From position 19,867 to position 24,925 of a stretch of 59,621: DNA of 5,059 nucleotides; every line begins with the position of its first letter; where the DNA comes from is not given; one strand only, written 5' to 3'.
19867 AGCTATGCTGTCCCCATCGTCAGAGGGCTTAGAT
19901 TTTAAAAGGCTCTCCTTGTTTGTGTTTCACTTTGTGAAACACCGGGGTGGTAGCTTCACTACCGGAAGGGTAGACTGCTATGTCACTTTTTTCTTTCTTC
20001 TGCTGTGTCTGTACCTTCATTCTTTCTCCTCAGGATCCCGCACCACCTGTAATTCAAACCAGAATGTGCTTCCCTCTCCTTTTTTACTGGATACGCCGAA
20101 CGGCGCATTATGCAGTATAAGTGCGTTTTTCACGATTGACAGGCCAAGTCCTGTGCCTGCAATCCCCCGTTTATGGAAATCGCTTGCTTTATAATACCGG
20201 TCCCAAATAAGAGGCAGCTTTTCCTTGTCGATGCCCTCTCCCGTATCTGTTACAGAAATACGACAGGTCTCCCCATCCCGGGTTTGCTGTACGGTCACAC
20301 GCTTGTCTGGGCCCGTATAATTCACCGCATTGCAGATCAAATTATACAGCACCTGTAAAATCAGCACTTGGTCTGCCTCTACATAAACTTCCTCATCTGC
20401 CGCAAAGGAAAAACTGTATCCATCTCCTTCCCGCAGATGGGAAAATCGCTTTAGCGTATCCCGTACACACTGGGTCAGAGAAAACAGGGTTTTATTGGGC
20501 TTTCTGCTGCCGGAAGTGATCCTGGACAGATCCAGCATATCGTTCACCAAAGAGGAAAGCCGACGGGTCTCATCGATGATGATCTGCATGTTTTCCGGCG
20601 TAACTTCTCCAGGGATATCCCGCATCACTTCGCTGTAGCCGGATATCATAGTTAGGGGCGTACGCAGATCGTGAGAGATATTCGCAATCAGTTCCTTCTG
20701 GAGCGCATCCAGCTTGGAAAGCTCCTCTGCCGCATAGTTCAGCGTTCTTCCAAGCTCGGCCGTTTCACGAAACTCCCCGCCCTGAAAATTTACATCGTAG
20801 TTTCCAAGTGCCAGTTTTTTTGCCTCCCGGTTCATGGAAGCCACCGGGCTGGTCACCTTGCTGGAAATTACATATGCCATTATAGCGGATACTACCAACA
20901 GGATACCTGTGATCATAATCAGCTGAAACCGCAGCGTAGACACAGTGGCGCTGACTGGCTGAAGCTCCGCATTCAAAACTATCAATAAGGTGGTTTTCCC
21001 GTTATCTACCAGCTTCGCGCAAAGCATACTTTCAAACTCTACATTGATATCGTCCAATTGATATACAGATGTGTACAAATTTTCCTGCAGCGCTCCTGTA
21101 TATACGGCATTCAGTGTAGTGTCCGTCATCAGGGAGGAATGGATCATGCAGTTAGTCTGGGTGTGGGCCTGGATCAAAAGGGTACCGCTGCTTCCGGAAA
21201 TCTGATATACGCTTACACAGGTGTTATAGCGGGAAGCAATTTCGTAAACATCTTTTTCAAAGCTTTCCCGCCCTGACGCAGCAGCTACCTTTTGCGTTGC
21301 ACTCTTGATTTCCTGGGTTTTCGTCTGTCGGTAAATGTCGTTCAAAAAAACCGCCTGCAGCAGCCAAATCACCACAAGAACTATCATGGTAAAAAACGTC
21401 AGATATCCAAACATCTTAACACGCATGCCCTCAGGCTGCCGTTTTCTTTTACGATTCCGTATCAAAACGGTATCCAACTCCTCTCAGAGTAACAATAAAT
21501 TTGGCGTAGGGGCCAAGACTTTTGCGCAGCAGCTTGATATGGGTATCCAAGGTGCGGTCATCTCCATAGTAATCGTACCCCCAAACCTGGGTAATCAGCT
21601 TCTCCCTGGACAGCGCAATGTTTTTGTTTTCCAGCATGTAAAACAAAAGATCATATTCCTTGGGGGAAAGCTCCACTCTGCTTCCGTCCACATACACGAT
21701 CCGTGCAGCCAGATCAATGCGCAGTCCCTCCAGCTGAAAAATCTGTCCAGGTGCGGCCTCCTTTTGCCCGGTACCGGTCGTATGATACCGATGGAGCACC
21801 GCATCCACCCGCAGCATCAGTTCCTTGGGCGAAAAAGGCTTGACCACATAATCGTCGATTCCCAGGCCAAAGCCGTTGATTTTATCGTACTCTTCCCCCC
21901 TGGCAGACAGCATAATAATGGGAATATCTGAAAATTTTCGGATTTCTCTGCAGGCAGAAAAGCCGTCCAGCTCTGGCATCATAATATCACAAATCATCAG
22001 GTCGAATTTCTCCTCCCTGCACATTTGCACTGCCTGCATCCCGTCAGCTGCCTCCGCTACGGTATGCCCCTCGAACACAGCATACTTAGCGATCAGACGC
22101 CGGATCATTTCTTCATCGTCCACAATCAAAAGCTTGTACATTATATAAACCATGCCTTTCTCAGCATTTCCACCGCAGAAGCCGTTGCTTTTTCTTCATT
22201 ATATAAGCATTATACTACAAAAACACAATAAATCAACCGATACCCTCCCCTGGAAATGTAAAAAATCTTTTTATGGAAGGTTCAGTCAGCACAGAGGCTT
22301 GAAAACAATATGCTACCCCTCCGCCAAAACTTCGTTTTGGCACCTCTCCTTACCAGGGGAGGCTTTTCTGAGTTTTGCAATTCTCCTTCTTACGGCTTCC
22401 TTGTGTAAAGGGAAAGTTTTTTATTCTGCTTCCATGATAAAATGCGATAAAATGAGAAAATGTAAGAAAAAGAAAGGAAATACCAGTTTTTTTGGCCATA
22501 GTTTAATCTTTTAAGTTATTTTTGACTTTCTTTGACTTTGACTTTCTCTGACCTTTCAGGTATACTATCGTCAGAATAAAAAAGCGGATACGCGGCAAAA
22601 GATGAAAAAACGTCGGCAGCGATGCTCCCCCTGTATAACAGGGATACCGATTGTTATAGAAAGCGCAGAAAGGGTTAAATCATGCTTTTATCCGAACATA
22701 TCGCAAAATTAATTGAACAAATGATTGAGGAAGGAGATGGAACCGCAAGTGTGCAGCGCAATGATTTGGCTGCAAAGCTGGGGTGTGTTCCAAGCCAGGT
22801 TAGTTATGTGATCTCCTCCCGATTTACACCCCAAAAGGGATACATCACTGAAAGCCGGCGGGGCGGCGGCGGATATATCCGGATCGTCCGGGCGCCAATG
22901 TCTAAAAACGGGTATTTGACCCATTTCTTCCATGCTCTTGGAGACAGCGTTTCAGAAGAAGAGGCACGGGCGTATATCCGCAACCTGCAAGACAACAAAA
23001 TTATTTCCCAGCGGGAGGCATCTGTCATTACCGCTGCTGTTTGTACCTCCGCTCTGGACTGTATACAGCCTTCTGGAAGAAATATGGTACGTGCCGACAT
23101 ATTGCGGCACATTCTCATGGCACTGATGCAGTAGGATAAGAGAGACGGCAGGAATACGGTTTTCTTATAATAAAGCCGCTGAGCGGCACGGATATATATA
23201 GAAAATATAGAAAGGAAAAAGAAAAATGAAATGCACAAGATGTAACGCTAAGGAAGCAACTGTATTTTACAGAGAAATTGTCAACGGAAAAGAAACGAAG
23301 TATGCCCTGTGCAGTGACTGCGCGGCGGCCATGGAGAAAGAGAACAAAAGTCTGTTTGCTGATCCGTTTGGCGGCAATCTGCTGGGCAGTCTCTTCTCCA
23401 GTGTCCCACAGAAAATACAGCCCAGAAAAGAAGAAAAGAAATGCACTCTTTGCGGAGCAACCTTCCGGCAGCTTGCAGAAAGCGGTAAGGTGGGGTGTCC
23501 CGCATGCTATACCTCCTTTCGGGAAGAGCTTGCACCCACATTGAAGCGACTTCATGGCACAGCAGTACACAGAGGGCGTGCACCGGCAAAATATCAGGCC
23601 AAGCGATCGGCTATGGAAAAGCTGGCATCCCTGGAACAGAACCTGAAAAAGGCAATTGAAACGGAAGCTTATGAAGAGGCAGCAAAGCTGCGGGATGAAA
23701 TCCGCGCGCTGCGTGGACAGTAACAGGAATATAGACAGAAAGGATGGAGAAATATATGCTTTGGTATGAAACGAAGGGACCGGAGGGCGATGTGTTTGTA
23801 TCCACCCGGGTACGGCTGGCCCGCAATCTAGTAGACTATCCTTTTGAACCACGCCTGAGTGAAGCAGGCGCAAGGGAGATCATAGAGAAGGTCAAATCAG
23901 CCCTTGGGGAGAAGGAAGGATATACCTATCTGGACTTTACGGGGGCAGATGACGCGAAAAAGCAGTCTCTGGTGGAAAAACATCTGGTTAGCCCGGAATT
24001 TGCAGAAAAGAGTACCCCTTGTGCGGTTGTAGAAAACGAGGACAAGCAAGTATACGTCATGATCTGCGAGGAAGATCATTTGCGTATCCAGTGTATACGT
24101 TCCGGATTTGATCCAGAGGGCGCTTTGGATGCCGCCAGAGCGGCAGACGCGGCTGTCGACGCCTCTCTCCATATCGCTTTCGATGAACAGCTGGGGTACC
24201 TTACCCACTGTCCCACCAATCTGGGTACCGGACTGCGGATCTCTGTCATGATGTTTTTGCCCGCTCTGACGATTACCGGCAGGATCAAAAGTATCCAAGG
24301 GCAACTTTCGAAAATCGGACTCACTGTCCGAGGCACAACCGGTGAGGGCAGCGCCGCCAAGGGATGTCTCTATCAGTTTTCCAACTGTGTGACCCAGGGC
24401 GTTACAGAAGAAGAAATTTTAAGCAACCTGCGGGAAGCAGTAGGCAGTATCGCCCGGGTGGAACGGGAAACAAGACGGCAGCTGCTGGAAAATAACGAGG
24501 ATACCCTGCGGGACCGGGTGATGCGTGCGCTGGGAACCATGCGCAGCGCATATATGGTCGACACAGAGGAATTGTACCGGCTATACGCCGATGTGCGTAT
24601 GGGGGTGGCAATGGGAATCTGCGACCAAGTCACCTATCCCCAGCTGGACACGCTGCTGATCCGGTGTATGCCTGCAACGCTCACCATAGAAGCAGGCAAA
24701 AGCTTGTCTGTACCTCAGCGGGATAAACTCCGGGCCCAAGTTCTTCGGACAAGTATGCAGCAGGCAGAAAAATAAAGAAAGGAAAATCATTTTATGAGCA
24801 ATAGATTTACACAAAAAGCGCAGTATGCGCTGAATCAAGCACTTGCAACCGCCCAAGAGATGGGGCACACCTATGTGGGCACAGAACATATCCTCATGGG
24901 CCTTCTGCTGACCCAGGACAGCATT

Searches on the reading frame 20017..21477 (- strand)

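Call 17: search_protein_families(library=pfam, proteins=[window:20017-21477:-])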
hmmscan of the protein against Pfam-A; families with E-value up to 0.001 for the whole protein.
window:20017-21477:- (486 aa): 2 families
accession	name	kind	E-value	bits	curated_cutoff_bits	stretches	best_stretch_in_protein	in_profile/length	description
PF02518.31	HATPase_c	-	2.6e-23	83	26.4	1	369-478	2-109/111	Histidine kinase-, DNA gyrase B-, and HSP90-like ATPase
PF00512.31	HisKA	-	3.4e-20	72.3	26.9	1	260-323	2-66/66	His Kinase A (phospho-acceptor) domain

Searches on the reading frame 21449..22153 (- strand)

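Call 17: search_protein_families(library=pfam, proteins=[window:21449-22153:-])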
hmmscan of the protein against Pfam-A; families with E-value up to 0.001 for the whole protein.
window:21449-22153:- (234 aa): 2 families
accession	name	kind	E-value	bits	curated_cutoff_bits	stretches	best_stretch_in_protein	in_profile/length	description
PF00072.30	Response_reg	-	3.7e-30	104.8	30.2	1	9-116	2-110/111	Response regulator receiver domain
PF00486.34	Trans_reg_C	-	8.9e-25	87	26.2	1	158-230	2-77/77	Transcriptional regulatory protein, C terminal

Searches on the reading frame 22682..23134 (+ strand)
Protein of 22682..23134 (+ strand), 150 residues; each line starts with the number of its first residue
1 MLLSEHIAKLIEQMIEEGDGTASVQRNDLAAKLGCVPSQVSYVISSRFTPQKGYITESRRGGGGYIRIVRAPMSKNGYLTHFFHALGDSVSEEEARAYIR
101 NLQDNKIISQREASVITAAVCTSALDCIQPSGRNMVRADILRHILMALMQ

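Call 17: search_protein_families(library=pfam, proteins=[window:22682-23134:+])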
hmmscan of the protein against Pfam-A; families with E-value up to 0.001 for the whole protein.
window:22682-23134:+ (150 aa): 2 families
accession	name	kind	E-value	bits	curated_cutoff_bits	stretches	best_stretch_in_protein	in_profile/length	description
PF05848.17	CtsR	-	4.4e-29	100.7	23.1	1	3-71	2-71/72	CtsR N-terminal HTH domain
PF17727.6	CtsR_C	-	2.7e-19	69.6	23.8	1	76-146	3-72/72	CtsR C-terminal dimerization domain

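Call 75: find_encoding_contigs(protein=window:22682-23134:+, flank=6000, max_places=10)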
Protein window:22682-23134:+ (150 aa): 23 contigs read that carry it; 10 places shown.
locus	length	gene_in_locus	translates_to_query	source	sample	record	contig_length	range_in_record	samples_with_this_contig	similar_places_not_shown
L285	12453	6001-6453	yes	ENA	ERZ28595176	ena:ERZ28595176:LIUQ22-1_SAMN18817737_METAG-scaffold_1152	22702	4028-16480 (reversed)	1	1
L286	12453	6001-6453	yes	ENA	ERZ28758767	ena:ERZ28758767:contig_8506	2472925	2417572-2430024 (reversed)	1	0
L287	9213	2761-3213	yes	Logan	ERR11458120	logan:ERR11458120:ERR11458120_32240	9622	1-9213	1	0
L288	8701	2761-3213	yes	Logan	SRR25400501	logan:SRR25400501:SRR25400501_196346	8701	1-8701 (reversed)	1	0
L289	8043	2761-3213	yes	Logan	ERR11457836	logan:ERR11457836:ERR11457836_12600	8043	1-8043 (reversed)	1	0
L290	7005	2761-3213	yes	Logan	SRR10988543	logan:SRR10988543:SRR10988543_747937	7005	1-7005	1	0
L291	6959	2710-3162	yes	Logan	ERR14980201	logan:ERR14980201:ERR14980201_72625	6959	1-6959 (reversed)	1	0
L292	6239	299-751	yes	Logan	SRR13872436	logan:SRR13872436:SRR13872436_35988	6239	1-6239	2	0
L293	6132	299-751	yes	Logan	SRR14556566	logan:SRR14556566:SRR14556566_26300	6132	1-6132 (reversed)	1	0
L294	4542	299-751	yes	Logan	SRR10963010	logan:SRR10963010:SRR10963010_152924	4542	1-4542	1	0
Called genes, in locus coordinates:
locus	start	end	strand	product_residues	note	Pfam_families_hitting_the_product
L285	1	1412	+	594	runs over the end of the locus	PF00005:ABC_tran, PF02463:SMC_N (faint)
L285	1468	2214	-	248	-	PF01171:ATP_bind_3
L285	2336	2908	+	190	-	PF01520:Amidase_3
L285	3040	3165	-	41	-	-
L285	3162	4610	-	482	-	PF00512:HisKA, PF02518:HATPase_c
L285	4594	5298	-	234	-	PF00072:Response_reg, PF00486:Trans_reg_C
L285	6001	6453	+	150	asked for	PF05848:CtsR, PF17727:CtsR_C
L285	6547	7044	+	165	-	PF02151:UVR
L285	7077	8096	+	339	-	PF00217:ATP-gua_Ptrans, PF27454:McsB_C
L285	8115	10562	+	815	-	PF02861:Clp_N, PF13191:AAA_16 (weak), PF23569:NBD_SMAX1 (weak), PF00004:AAA, PF17871:AAA_lid_9, PF07724:AAA_2, PF07728:AAA_5, PF10431:ClpB_D2-small, +6 more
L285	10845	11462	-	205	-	PF00657:Lipase_GDSL (faint), PF13472:Lipase_GDSL_2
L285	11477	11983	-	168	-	PF00588:SpoU_methylase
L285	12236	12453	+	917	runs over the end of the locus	PF07517:SecA_DEAD, PF00270:DEAD (weak), PF01043:SecA_PP_bind, PF21090:P-loop_SecA, PF07516:SecA_SW, PF02810:SEC-C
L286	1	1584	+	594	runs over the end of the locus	PF00005:ABC_tran, PF02463:SMC_N (faint)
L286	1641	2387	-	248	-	PF01171:ATP_bind_3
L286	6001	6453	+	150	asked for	PF05848:CtsR, PF17727:CtsR_C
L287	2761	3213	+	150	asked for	PF05848:CtsR, PF17727:CtsR_C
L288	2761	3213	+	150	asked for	PF05848:CtsR, PF17727:CtsR_C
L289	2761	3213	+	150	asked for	PF05848:CtsR, PF17727:CtsR_C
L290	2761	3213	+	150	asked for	PF05848:CtsR, PF17727:CtsR_C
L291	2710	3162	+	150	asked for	PF05848:CtsR, PF17727:CtsR_C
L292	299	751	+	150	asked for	PF05848:CtsR, PF17727:CtsR_C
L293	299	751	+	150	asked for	PF05848:CtsR, PF17727:CtsR_C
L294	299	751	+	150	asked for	PF05848:CtsR, PF17727:CtsR_C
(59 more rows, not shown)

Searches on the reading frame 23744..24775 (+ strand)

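Call 18: search_protein_families(library=pfam, proteins=[window:23744-24775:+])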
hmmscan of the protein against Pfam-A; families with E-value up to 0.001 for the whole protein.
window:23744-24775:+ (343 aa): 1 family
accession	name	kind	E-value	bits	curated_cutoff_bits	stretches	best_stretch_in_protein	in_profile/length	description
PF00217.24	ATP-gua_Ptrans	-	3.2e-60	203.4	22.4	1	47-242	6-202/203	ATP:guanido phosphotransferase, C-terminal catalytic domain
